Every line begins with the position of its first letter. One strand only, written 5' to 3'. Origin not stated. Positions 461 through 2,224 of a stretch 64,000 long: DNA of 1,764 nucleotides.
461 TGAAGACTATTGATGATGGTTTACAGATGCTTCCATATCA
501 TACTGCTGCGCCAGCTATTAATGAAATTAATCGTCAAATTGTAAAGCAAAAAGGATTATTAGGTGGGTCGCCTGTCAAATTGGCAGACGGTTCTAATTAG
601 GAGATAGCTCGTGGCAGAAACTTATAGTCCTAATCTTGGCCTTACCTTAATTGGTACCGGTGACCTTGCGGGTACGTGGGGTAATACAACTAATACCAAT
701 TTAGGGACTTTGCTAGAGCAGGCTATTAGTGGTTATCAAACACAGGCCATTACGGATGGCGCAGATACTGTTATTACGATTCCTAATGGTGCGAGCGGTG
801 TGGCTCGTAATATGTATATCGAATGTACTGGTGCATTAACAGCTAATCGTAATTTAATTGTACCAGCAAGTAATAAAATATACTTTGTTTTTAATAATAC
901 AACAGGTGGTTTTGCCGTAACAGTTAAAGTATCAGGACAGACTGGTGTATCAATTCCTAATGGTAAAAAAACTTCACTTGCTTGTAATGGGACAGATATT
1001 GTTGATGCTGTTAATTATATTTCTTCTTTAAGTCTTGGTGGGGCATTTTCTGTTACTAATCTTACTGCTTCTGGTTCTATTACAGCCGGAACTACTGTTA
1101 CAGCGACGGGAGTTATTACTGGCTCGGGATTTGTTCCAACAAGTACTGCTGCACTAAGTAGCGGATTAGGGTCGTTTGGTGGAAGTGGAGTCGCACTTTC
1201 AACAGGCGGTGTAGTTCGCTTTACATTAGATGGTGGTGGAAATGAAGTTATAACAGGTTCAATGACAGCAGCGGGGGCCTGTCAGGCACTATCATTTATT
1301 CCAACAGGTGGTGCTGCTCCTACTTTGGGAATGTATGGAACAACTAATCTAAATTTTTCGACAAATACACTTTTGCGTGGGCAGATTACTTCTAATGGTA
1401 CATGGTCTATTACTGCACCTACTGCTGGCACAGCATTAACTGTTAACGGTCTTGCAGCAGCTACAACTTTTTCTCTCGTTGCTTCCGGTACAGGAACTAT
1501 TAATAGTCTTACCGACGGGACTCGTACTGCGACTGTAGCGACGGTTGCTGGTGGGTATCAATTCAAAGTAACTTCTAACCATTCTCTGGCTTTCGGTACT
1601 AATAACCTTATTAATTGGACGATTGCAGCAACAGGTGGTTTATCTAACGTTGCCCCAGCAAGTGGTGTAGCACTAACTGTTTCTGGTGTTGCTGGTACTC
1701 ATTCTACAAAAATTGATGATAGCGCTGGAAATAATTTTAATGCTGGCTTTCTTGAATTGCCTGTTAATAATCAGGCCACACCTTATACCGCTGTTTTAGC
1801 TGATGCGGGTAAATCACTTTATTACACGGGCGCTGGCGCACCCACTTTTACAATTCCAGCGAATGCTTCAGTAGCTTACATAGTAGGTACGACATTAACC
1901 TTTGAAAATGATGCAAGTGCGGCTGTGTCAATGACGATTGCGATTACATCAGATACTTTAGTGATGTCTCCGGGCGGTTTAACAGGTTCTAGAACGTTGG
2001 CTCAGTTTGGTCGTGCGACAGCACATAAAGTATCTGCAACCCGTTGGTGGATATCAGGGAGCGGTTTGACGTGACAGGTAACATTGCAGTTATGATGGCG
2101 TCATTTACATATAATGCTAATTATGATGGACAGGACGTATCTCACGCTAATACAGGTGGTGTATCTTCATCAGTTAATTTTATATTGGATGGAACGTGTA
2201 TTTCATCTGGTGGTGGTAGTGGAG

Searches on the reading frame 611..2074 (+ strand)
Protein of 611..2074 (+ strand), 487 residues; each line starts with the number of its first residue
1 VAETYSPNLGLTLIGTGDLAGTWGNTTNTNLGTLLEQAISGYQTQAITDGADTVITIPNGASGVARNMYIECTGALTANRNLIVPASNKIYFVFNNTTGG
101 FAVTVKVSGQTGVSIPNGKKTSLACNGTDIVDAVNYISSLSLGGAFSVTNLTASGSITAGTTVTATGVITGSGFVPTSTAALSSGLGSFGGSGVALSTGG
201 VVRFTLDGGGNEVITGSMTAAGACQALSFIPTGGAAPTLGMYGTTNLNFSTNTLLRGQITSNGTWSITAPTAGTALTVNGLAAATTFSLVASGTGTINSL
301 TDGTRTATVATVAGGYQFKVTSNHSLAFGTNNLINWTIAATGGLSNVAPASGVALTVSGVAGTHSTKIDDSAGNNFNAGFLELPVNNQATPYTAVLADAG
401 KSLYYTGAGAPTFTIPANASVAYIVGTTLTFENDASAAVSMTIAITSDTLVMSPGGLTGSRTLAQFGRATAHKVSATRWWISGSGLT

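Call 86: search_protein_families(library=phrogs, proteins=[window:611-2074:+], max_evalue=0.00001)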
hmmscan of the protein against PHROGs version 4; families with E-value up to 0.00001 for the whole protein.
window:611-2074:+ (487 aa): 2 families
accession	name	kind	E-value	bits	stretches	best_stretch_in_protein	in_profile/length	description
phrog_31104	-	unknown function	1.6e-23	84.4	1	1-119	1-125/365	-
phrog_12796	-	tail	1.8e-07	31.7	1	16-200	101-292/445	tail fiber protein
